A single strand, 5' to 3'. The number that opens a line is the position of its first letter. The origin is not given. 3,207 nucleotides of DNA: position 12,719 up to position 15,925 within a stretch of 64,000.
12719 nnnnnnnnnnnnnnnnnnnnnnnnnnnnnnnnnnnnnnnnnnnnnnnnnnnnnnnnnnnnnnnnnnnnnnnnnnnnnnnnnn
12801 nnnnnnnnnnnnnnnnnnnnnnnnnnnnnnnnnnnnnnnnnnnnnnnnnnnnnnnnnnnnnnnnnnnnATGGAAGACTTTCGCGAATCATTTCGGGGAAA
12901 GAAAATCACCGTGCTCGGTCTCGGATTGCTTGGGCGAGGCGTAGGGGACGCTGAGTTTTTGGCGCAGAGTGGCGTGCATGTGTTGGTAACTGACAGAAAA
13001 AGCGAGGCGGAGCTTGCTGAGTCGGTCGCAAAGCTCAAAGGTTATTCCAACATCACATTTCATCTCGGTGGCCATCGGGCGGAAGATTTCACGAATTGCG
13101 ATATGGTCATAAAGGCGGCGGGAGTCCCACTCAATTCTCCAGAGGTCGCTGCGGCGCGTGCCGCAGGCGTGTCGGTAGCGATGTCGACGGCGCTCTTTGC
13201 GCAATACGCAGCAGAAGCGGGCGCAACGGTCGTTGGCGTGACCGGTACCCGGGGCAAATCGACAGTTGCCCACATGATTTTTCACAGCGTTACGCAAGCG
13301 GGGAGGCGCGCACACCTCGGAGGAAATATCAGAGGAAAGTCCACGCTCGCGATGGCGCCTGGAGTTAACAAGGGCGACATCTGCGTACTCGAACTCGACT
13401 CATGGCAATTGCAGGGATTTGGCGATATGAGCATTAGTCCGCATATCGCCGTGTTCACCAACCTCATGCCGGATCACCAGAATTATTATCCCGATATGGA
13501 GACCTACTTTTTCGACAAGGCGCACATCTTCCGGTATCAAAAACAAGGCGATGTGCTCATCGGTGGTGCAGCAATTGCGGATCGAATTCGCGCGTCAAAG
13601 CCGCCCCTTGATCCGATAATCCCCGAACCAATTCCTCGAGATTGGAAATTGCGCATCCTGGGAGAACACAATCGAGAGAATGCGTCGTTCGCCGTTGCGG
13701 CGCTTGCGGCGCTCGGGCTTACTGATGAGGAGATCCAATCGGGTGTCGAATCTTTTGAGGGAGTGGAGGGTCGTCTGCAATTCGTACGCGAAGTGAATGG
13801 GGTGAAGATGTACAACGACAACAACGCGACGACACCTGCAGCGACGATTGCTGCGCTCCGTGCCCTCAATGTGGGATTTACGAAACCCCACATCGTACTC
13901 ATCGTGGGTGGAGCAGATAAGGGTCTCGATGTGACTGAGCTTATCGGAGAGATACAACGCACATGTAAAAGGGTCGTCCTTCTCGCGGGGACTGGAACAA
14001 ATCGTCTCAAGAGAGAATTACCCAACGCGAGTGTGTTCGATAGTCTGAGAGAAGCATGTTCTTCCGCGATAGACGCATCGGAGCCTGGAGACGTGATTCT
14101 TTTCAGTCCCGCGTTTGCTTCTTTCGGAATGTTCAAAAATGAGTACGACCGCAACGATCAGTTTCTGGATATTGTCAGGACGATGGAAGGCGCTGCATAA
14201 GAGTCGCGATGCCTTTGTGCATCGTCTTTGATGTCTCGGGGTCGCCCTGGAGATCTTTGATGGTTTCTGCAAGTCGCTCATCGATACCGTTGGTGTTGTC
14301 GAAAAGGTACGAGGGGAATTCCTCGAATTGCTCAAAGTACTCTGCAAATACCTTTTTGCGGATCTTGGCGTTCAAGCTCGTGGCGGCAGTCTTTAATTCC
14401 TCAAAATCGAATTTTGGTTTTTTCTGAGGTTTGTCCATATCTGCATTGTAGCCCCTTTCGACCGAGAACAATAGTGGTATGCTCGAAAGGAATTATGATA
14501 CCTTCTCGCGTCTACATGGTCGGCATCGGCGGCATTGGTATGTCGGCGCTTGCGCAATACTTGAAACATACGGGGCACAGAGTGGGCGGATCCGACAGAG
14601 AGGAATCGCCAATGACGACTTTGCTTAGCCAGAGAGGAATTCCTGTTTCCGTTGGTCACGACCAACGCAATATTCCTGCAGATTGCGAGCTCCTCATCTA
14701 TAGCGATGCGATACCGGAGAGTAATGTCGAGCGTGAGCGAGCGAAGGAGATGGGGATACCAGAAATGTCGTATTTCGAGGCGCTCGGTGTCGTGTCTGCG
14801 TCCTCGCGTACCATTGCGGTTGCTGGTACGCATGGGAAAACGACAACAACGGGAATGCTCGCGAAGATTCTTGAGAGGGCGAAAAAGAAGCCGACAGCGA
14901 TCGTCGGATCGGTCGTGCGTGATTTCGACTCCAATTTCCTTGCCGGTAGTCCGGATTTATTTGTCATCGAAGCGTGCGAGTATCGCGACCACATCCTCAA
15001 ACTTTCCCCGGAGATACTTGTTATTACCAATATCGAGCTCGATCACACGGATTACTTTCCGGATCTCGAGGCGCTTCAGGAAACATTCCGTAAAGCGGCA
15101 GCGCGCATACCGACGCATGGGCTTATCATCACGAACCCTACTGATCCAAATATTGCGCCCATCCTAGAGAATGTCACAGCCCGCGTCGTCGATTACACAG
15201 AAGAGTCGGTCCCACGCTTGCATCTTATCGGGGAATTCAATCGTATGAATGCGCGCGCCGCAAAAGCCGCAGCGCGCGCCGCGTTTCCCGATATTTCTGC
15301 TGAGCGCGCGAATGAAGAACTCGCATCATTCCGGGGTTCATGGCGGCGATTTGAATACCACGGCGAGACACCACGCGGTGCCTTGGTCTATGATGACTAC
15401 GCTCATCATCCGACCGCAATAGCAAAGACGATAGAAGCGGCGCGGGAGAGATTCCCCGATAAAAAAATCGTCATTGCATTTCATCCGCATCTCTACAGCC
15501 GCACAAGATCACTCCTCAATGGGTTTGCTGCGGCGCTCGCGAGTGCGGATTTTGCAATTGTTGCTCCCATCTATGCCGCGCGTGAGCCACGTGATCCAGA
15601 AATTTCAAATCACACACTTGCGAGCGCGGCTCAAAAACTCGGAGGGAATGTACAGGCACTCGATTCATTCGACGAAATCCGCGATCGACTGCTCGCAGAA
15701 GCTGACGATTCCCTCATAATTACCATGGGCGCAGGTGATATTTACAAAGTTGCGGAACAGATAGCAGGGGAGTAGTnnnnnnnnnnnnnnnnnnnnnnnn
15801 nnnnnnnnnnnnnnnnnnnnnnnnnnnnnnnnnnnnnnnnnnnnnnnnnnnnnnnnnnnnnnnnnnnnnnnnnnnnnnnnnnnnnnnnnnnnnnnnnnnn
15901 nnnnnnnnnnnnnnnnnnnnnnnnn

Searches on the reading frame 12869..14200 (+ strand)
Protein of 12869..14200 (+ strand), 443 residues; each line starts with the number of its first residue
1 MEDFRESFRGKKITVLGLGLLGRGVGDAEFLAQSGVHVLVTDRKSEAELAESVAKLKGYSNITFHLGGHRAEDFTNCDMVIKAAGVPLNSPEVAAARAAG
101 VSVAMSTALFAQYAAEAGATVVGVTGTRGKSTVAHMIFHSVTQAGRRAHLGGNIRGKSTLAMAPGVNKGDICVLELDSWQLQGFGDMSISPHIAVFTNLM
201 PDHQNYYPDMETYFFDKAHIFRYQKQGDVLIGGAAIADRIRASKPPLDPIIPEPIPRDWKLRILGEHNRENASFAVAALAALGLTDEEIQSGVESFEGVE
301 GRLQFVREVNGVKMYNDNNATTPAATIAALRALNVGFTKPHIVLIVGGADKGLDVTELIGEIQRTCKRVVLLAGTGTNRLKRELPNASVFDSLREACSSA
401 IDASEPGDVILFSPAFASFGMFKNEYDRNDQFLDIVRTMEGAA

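Call 67: search_protein_families(library=pfam, proteins=[window:12869-14200:+], max_evalue=0.00001)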
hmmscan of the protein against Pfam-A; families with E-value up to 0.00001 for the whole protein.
window:12869-14200:+ (443 aa): 3 families
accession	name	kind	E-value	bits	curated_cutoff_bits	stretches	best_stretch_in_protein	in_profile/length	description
PF08245.18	Mur_ligase_M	-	1.2e-18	68.3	24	1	124-231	1-120/200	Mur ligase middle domain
PF02875.26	Mur_ligase_C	-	1.3e-15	58.8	28.4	1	301-415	1-126/127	Mur ligase, glutamate ligase domain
PF21799.2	MurD-like_N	-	6.5e-12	46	27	1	11-103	1-86/88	Mur ligase MurD-like, N-terminal domain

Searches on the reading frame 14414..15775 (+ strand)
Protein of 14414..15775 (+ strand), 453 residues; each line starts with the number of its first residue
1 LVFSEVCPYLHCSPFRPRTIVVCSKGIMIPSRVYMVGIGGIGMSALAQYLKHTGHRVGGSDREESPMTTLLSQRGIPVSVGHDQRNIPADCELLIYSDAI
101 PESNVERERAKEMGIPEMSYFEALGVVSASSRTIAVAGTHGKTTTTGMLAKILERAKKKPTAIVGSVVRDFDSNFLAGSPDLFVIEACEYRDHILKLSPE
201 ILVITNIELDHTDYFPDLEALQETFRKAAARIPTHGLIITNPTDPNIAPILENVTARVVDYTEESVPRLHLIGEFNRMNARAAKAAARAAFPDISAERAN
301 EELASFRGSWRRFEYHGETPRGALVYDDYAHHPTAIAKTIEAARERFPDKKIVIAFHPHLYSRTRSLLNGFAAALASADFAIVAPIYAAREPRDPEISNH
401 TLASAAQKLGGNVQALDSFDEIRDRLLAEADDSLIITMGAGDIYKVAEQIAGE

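Call 67: search_protein_families(library=pfam, proteins=[window:14414-15775:+], max_evalue=0.00001)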
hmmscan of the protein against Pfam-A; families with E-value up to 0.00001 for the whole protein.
window:14414-15775:+ (453 aa): 3 families
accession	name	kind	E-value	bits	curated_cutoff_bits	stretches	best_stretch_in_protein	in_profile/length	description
PF01225.30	Mur_ligase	-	3e-22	79.3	21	1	33-129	2-92/95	Mur ligase family, catalytic domain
PF02875.26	Mur_ligase_C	-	2.9e-19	70.6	28.4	1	311-441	1-127/127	Mur ligase, glutamate ligase domain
PF08245.18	Mur_ligase_M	-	6.8e-18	65.8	24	1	136-265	1-149/200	Mur ligase middle domain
